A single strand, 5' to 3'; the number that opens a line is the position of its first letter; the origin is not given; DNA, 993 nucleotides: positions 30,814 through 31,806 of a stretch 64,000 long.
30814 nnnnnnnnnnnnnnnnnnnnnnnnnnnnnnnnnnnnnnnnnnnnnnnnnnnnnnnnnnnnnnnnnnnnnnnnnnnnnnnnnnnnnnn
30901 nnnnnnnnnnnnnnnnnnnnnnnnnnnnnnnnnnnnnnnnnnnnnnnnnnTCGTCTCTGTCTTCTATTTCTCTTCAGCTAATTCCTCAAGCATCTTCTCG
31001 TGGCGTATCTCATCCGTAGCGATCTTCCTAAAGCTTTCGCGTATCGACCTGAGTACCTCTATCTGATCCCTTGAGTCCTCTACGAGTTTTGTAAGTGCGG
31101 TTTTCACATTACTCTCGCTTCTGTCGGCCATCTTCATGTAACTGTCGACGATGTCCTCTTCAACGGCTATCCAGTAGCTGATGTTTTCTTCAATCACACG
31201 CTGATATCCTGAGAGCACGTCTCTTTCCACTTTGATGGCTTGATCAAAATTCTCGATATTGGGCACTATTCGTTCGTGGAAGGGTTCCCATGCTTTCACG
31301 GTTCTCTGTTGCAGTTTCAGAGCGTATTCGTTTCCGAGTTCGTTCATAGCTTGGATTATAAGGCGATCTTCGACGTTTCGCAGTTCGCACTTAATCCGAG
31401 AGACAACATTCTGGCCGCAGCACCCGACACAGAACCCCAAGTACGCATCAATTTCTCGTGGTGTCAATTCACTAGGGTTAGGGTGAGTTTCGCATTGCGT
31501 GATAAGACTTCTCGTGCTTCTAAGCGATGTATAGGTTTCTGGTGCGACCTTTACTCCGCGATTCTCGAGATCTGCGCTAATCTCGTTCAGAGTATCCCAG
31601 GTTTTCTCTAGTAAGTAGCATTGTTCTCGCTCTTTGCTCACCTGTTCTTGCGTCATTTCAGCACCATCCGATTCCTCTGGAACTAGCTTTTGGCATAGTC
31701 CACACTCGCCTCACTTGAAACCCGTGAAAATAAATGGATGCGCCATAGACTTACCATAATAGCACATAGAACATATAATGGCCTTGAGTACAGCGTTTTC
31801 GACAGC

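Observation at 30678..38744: hdrCBA-mvhDGA cluster bracketed by two paralogous six-Cys proteins of unknown function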

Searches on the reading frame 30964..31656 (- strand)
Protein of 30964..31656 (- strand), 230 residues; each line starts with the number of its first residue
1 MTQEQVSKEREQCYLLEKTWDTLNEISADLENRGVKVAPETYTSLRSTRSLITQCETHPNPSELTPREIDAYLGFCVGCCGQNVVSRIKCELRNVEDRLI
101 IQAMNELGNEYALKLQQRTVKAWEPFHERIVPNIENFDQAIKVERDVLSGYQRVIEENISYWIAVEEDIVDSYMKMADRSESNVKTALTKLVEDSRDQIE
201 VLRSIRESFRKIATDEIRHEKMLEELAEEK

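Call 4: search_protein_families(library=pfam, proteins=[window:30964-31656:-], max_evalue=0.1)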
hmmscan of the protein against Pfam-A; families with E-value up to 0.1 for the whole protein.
window:30964-31656:- (230 aa): 3 families
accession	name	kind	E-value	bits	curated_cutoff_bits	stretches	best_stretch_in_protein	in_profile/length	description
PF23100.1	DUF2096_N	-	1.2e-06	29.2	26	1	16-62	1-47/96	DUF2096 N-terminal four-helical bundle domain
PF02915.23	Rubrerythrin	-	0.028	15.2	22.8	0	202-228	28-54/137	Rubrerythrin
PF09537.16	DUF2383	-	0.056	14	30.8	0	162-204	9-52/111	Domain of unknown function (DUF2383)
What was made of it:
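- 31279..31656 (-): Long paralog ('CysL'), N-terminal six-Cys DUF2096_N domain (residues 1-126). PF23100 at 29.2 bits, above the cut-off of 26, matching model positions 1-47 only (call 4).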

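Call 5: search_protein_families(library=ncbifam, proteins=[window:30964-31656:-], max_evalue=0.01)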
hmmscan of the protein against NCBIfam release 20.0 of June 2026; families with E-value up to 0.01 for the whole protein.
window:30964-31656:- (230 aa): 0 families

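Call 6: search_solved_structures(query=window:30964-31656:-, max_evalue=10, show_alignments=2)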
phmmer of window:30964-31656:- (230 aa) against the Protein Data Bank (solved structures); distinct sequences matched with E-value up to 10: 0.

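Call 7: find_homologous_proteins(query=window:30964-31656:-, max_evalue=0.001)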
Query window:30964-31656:- (230 aa): 117 proteins with E <= 0.001 among 314 candidates.
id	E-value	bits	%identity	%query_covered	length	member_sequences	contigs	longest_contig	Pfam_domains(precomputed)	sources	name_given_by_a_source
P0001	7.3e-146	501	100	100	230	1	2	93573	PF23100.2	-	-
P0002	5.9e-122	423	83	100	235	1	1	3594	PF23100.2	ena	-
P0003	6.3e-122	423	84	100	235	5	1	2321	PF23100.2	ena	-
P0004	1.3e-118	412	80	100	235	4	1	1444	-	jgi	-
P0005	6.3e-118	410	81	100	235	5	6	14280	-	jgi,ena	-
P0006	7.4e-117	407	79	100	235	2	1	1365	PF23100.2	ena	-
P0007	7.5e-116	403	80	100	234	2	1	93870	PF23100.2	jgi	jgi:hypothetical protein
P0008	1.5e-115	402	78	100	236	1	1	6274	PF23100.2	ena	-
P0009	9.2e-115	400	80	100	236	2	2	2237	PF23100.2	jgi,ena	-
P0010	8.5e-114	397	78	100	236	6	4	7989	PF23100.2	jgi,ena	-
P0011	2.4e-113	395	78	100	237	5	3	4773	PF23100.2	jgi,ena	-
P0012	2.9e-113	395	81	97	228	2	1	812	PF23100.2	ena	-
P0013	4.7e-113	394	76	100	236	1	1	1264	PF23100.2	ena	-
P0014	2.4e-112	392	77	100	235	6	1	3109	PF23100.2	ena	-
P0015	1.1e-111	390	78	97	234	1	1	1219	PF23100.2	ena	-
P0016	1.1e-111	390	75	100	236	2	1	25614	PF23100.2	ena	-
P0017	1.2e-111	390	78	97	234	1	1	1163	PF23100.2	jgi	-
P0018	5.6e-111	387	77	100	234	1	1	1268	PF23100.2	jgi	jgi:hypothetical protein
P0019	4.2e-110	384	78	97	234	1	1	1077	PF23100.2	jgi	jgi:rubrerythrin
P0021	5.3e-110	384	78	99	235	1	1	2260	PF23100.2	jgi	jgi:hypothetical protein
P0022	5.4e-110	384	76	100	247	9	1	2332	PF02915.24,PF23100.2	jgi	-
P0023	1.2e-109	383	78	96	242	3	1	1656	PF23100.2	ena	-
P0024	1.3e-109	383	76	99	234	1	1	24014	PF23100.2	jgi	jgi:hypothetical protein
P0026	1.8e-109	382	75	100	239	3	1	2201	PF23100.2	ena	-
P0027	2.0e-109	382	78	96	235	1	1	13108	PF23100.2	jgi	jgi:hypothetical protein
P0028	1.0e-108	380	78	97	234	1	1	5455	PF23100.2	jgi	jgi:rubrerythrin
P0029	1.3e-108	380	78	97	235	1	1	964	PF23100.2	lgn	-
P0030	1.5e-108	379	76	99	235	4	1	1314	PF23100.2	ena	-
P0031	1.7e-108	379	76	100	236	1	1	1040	PF23100.2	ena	-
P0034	1.0e-107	377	76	100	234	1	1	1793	PF23100.2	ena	-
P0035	2.4e-107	375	72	100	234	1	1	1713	PF23100.2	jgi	-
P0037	2.9e-107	375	77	97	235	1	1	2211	PF23100.2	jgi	jgi:hypothetical protein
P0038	6.7e-107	374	77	96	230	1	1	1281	PF23100.2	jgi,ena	-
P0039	2.0e-106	372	72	100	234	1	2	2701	PF23100.2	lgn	-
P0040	2.1e-106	372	72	100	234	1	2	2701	PF23100.2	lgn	-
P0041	2.1e-106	372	77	97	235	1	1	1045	PF23100.2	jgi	jgi:hypothetical protein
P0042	2.4e-106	372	73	100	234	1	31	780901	PF23100.2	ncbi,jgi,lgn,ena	ncbi:MAG: hypothetical protein ABSF63_03310 [Candidatus Bathyarchaeia archaeon]|jgi:hypothetical pro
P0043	2.4e-106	372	73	100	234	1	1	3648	PF23100.2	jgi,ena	-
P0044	8.6e-106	370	72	100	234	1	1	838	PF23100.2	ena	-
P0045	1.3e-105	370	72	100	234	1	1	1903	PF23100.2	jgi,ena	-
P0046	1.3e-105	370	73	100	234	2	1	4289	PF23100.2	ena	-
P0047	1.4e-105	370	74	99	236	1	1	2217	PF23100.2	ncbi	-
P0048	3.0e-105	369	71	100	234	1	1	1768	PF23100.2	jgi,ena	-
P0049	3.8e-105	368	73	97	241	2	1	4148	PF23100.2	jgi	-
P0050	4.4e-105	368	75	96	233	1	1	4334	PF23100.2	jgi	jgi:hypothetical protein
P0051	6.0e-105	368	76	97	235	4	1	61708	PF23100.2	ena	-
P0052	7.2e-105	367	75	97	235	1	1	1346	PF02915.24,PF23100.2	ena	-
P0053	9.1e-105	367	71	100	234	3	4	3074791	PF23100.2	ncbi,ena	ncbi:MAG: hypothetical protein ACLP5V_11305 [Candidatus Bathyarchaeia archaeon]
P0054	1.6e-104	366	72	100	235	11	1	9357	PF23100.2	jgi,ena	-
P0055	3.3e-104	365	75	97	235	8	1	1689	PF23100.2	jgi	-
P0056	8.8e-104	364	74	100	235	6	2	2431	PF23100.2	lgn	-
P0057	1.3e-103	363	75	97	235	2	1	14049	PF23100.2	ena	-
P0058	6.5e-103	361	70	100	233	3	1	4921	PF23100.2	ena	-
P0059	6.9e-103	361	72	100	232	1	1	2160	PF23100.2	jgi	-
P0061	1.2e-102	360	70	97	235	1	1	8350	PF23100.2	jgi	jgi:bacterioferritin (cytochrome b1)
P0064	1.4e-102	360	70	100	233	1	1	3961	PF23100.2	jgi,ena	-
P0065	4.0e-102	358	71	100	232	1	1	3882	PF23100.2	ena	-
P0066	1.6e-101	356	68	100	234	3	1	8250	PF09537.17,PF23100.2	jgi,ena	-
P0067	2.3e-101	356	71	95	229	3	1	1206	PF02915.24,PF23100.2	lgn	-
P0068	4.7e-101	355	71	97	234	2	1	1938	PF23100.2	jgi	jgi:hypothetical protein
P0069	1.8e-100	353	71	97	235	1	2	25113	PF23100.2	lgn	-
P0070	1.4e-99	350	70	97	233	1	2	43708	PF23100.2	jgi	-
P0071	1.8e-98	347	70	94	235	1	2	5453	PF23100.2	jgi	jgi:hypothetical protein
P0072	1.8e-96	340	69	97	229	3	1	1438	PF02915.24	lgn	-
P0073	2.3e-94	333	66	98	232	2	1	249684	PF23100.2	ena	-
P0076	1.1e-93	331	67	96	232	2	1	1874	PF23100.2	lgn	-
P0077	1.1e-92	328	66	96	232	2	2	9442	PF23100.2,PF02185.23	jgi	jgi:bacterioferritin (cytochrome b1)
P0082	1.5e-89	317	63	97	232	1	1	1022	PF23100.2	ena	-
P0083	2.4e-89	317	62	95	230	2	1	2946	PF23100.2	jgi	jgi:hypothetical protein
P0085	1.7e-88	314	63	96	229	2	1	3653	PF23100.2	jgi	jgi:bacterioferritin (cytochrome b1)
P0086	7.0e-88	312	64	96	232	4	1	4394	PF23100.2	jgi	jgi:bacterioferritin (cytochrome b1)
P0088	1.2e-87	311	62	97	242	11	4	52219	PF23100.2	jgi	-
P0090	3.4e-86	306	59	97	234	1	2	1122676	-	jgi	jgi:bacterioferritin (cytochrome b1)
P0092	8.1e-86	305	61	96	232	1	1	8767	PF23100.2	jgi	jgi:bacterioferritin (cytochrome b1)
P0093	1.6e-82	294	56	100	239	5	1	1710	PF23100.2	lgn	-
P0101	1.3e-66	242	49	100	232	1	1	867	PF23100.2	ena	-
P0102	5.5e-63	231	53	50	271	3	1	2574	PF23100.2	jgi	jgi:hypothetical protein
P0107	7.7e-55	204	77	55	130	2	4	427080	-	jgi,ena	jgi:rubrerythrin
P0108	1.1e-53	200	73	52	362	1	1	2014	-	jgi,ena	-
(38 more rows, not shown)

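Call 10: find_encoding_contigs(protein=P0042, flank=10000, max_places=4)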
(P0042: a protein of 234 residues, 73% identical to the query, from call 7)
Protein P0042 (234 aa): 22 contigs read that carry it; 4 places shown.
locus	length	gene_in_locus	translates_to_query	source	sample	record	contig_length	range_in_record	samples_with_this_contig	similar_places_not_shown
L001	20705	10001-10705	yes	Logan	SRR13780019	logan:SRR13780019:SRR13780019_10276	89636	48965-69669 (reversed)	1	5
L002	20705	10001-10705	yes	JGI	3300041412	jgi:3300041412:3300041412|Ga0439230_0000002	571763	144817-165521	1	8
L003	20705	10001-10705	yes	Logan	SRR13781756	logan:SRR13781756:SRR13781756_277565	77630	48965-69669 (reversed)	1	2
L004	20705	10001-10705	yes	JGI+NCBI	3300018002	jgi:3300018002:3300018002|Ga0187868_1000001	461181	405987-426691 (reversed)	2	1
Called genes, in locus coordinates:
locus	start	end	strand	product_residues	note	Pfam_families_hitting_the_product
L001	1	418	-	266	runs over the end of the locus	PF02775:TPP_enzyme_C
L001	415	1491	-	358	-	PF01855:POR_N, PF02780:Transketolase_C (weak), PF17147:PFOR_II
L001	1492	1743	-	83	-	PF13187:Fer4_9 (faint), PF14697:Fer4_21 (faint), PF25160:LdpA_Fe-S-bd (faint), PF12797:Fer4_2 (faint), PF13237:Fer4_10 (faint), PF00037:Fer4 (faint), PF12837:Fer4_6 (faint), PF12838:Fer4_7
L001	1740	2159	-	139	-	-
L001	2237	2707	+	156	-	-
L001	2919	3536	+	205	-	PF12838:Fer4_7 (weak), PF13183:Fer4_8, PF13187:Fer4_9, PF13237:Fer4_10 (faint), PF13534:Fer4_17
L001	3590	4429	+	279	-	PF02754:CCG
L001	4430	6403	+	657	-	PF07992:Pyr_redox_2 (weak), PF00070:Pyr_redox (weak), PF00890:FAD_binding_2 (weak), PF01266:DAO (weak), PF12831:FAD_oxidored, PF13450:NAD_binding_8 (weak), PF12838:Fer4_7, PF13237:Fer4_10, +8 more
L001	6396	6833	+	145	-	PF02662:FlpD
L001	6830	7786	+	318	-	PF01058:Oxidored_q6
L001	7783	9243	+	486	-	PF27537:HoxH, PF00374:NiFeSe_Hases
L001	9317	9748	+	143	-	PF01750:HycI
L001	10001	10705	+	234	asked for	PF23100:DUF2096_N (faint)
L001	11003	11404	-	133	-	-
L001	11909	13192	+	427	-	PF00083:Sugar_tr (weak), PF07690:MFS_1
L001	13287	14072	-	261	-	PF19927:DUF6390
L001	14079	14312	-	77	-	PF01455:HupF_HypC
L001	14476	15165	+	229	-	PF02492:cobW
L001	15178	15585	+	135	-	PF01155:HypA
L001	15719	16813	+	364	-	PF04014:MazE_antitoxin (weak), PF01895:PhoU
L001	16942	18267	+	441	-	PF02629:CoA_binding (faint), PF13380:CoA_binding_2, PF13607:Succ_CoA_lig, PF19045:Ligase_CoA_2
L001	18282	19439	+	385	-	PF00571:CBS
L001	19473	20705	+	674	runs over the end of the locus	PF01496:V_ATPase_I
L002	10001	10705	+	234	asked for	PF23100:DUF2096_N (faint)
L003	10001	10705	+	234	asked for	PF23100:DUF2096_N (faint)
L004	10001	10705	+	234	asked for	PF23100:DUF2096_N (faint)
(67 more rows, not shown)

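Call 11: find_encoding_contigs(protein=P0053, flank=10000, max_places=3)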
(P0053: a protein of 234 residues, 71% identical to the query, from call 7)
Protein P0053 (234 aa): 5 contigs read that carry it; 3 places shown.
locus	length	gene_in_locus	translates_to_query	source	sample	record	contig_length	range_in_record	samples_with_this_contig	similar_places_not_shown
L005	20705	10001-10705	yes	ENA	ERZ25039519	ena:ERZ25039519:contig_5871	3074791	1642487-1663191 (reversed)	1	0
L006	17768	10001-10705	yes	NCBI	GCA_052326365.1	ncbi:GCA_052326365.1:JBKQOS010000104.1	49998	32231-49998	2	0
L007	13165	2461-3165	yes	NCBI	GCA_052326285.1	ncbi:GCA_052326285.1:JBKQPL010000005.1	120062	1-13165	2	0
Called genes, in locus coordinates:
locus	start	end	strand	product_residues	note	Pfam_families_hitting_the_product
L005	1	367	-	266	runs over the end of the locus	PF02775:TPP_enzyme_C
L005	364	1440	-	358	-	PF01855:POR_N, PF02780:Transketolase_C (weak), PF17147:PFOR_II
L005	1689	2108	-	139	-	PF02915:Rubrerythrin (faint)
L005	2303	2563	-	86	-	-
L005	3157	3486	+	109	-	-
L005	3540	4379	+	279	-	PF02754:CCG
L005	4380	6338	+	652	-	PF07992:Pyr_redox_2 (weak), PF00070:Pyr_redox (weak), PF00890:FAD_binding_2 (weak), PF01266:DAO (weak), PF12831:FAD_oxidored, PF12838:Fer4_7, PF13237:Fer4_10, PF14697:Fer4_21, +7 more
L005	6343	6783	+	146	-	PF02662:FlpD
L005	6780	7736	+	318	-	PF01058:Oxidored_q6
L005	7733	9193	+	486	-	PF27537:HoxH, PF00374:NiFeSe_Hases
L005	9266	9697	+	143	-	PF01750:HycI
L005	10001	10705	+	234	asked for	PF23100:DUF2096_N (faint)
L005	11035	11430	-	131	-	-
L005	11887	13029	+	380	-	PF00083:Sugar_tr (weak), PF07690:MFS_1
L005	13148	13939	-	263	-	PF19927:DUF6390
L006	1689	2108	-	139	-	PF02915:Rubrerythrin (faint)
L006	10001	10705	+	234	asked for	PF23100:DUF2096_N (faint)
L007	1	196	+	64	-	?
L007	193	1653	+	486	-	PF27537:HoxH, PF00374:NiFeSe_Hases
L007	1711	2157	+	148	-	PF01750:HycI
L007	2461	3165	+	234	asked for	PF23100:DUF2096_N (faint)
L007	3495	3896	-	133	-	-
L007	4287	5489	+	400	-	PF00083:Sugar_tr (weak), PF07690:MFS_1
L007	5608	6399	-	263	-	PF19927:DUF6390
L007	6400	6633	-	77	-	PF01455:HupF_HypC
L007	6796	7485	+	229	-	PF02492:cobW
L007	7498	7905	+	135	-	PF01155:HypA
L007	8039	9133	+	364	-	PF04014:MazE_antitoxin (weak), PF01895:PhoU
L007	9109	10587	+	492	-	PF02629:CoA_binding, PF13380:CoA_binding_2, PF13607:Succ_CoA_lig, PF19045:Ligase_CoA_2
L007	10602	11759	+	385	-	PF00571:CBS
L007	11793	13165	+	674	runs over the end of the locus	PF01496:V_ATPase_I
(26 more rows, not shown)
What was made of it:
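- hypC, hypB-like and hypA lie 3-5 kb away in L001-L007 (calls 10, 11).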

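Call 14: find_encoding_contigs(protein=P0107, flank=10000, max_places=3)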
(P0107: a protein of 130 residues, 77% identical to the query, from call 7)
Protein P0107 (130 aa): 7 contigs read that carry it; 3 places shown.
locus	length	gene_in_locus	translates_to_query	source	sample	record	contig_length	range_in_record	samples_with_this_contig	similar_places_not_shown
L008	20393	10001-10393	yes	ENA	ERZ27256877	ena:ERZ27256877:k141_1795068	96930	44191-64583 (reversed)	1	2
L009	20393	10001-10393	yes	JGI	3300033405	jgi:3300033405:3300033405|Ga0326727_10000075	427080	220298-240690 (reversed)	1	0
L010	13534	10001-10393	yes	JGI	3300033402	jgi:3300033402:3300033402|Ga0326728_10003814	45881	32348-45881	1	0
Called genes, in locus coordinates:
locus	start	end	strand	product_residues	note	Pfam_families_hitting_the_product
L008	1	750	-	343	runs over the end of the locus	PF04422:FrhB_FdhB_N, PF04432:FrhB_FdhB_C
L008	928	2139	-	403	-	PF00083:Sugar_tr (weak), PF13347:MFS_2 (faint), PF07690:MFS_1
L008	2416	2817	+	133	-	-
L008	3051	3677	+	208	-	PF13183:Fer4_8, PF13237:Fer4_10 (faint), PF12838:Fer4_7 (weak), PF13187:Fer4_9, PF13534:Fer4_17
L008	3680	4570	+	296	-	PF02754:CCG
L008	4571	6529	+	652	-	PF07992:Pyr_redox_2 (weak), PF00070:Pyr_redox (weak), PF00890:FAD_binding_2 (weak), PF01266:DAO (weak), PF12831:FAD_oxidored, PF12838:Fer4_7, PF13187:Fer4_9, PF13237:Fer4_10, +10 more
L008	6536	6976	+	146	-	PF02662:FlpD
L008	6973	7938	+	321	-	PF01058:Oxidored_q6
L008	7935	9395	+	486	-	PF27537:HoxH, PF00374:NiFeSe_Hases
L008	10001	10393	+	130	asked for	-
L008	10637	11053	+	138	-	-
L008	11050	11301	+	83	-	PF13187:Fer4_9 (faint), PF14697:Fer4_21 (faint), PF25160:LdpA_Fe-S-bd (faint), PF13484:Fer4_16 (faint), PF12797:Fer4_2 (faint), PF12837:Fer4_6 (faint), PF13237:Fer4_10 (weak), PF12838:Fer4_7, +1 more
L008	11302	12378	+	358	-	PF01855:POR_N, PF02780:Transketolase_C (weak), PF17147:PFOR_II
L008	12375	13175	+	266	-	PF02775:TPP_enzyme_C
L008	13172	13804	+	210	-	PF01558:POR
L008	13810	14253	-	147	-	-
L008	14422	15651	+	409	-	PF00155:Aminotran_1_2, PF00266:Aminotran_5 (weak)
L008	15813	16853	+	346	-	PF04014:MazE_antitoxin, PF01895:PhoU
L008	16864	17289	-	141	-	PF00583:Acetyltransf_1, PF13673:Acetyltransf_10, PF13508:Acetyltransf_7, PF08445:FR47 (weak)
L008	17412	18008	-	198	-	PF24367:DUF7523 (weak), PF13840:ACT_7 (weak)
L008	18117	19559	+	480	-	PF01212:Beta_elim_lyase, PF01041:DegT_DnrJ_EryC1 (weak)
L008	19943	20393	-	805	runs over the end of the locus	PF01344:Kelch_1 (faint), PF13415:Beta-prop_FBX42 (faint), PF24681:Kelch_KLHDC2_KLHL20_DRC7 (faint)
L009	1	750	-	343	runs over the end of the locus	PF04422:FrhB_FdhB_N, PF04432:FrhB_FdhB_C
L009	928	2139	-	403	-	PF00083:Sugar_tr (weak), PF13347:MFS_2 (faint), PF07690:MFS_1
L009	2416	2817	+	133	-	-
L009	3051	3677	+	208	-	PF13183:Fer4_8, PF13237:Fer4_10 (faint), PF12838:Fer4_7 (weak), PF13187:Fer4_9, PF13534:Fer4_17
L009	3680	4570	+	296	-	PF02754:CCG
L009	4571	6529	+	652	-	PF07992:Pyr_redox_2 (weak), PF00070:Pyr_redox (weak), PF00890:FAD_binding_2 (weak), PF01266:DAO (weak), PF12831:FAD_oxidored, PF12838:Fer4_7, PF13187:Fer4_9, PF13237:Fer4_10, +10 more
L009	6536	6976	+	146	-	PF02662:FlpD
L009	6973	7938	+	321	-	PF01058:Oxidored_q6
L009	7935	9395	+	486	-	PF27537:HoxH, PF00374:NiFeSe_Hases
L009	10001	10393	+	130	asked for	-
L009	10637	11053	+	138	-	-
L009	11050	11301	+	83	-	PF13187:Fer4_9 (faint), PF14697:Fer4_21 (faint), PF25160:LdpA_Fe-S-bd (faint), PF13484:Fer4_16 (faint), PF12797:Fer4_2 (faint), PF12837:Fer4_6 (faint), PF13237:Fer4_10 (weak), PF12838:Fer4_7, +1 more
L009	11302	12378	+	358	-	PF01855:POR_N, PF02780:Transketolase_C (weak), PF17147:PFOR_II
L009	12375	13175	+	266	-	PF02775:TPP_enzyme_C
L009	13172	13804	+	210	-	PF01558:POR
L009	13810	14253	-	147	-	-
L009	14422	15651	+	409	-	PF00155:Aminotran_1_2, PF00266:Aminotran_5 (weak)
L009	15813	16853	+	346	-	PF04014:MazE_antitoxin, PF01895:PhoU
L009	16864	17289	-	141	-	PF00583:Acetyltransf_1, PF13673:Acetyltransf_10, PF13508:Acetyltransf_7, PF08445:FR47 (weak)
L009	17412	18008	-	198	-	PF24367:DUF7523 (weak), PF13840:ACT_7 (weak)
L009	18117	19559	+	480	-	PF01212:Beta_elim_lyase, PF01041:DegT_DnrJ_EryC1 (weak)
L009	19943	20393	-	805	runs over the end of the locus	PF01344:Kelch_1 (faint), PF13415:Beta-prop_FBX42 (faint), PF24681:Kelch_KLHDC2_KLHL20_DRC7 (faint)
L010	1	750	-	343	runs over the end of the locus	PF04422:FrhB_FdhB_N, PF04432:FrhB_FdhB_C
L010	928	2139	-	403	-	PF00083:Sugar_tr (weak), PF13347:MFS_2 (faint), PF07690:MFS_1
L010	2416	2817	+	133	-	-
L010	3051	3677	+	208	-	PF13183:Fer4_8, PF13237:Fer4_10 (faint), PF12838:Fer4_7 (weak), PF13187:Fer4_9, PF13534:Fer4_17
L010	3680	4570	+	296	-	PF02754:CCG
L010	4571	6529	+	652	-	PF07992:Pyr_redox_2 (weak), PF00070:Pyr_redox (weak), PF00890:FAD_binding_2 (weak), PF01266:DAO (weak), PF12831:FAD_oxidored, PF12838:Fer4_7, PF13187:Fer4_9, PF13237:Fer4_10, +10 more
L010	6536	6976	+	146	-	PF02662:FlpD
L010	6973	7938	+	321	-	PF01058:Oxidored_q6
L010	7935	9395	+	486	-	PF27537:HoxH, PF00374:NiFeSe_Hases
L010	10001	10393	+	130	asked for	-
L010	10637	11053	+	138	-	-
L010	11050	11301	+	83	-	PF13187:Fer4_9 (faint), PF14697:Fer4_21 (faint), PF25160:LdpA_Fe-S-bd (faint), PF13484:Fer4_16 (faint), PF12797:Fer4_2 (faint), PF12837:Fer4_6 (faint), PF13237:Fer4_10 (weak), PF12838:Fer4_7, +1 more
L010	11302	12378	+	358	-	PF01855:POR_N, PF02780:Transketolase_C (weak), PF17147:PFOR_II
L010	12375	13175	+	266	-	PF02775:TPP_enzyme_C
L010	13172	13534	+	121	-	?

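Call 15: find_encoding_contigs(protein=P0090, flank=10000, max_places=2)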
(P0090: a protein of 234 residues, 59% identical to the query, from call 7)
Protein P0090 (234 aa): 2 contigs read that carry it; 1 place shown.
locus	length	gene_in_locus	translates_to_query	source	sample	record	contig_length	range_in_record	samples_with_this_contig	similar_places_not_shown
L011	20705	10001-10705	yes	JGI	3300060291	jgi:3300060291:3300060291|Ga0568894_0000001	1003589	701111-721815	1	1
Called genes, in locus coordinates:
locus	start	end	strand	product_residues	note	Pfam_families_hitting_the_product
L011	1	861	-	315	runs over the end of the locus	PF00389:2-Hacid_dh, PF02826:2-Hacid_dh_C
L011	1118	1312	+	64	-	-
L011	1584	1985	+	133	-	-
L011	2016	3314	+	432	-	PF25160:LdpA_Fe-S-bd (faint), PF13183:Fer4_8, PF13187:Fer4_9, PF13534:Fer4_17, PF27541:CitB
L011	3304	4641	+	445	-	PF00070:Pyr_redox (faint), PF00890:FAD_binding_2 (weak), PF01134:GIDA (faint), PF01266:DAO (faint), PF12831:FAD_oxidored, PF13450:NAD_binding_8 (weak), PF12838:Fer4_7 (faint), PF07992:Pyr_redox_2, +4 more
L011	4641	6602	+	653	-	PF00890:FAD_binding_2 (weak), PF12831:FAD_oxidored (weak), PF13450:NAD_binding_8, PF13187:Fer4_9 (weak), PF00037:Fer4 (weak), PF12838:Fer4_7, PF13187:Fer4_9, PF13237:Fer4_10 (weak), +10 more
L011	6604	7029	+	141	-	PF02662:FlpD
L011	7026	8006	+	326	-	PF01058:Oxidored_q6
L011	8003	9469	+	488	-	PF27537:HoxH, PF00374:NiFeSe_Hases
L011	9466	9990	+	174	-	PF01750:HycI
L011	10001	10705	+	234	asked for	-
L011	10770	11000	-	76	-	PF01037:AsnC_trans_reg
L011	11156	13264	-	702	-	PF00188:CAP (weak)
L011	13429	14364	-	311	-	PF03144:GTP_EFTU_D2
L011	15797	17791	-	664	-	-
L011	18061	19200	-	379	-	PF06197:DUF998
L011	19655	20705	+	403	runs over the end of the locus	PF00389:2-Hacid_dh, PF02826:2-Hacid_dh_C, PF03446:NAD_binding_2 (weak)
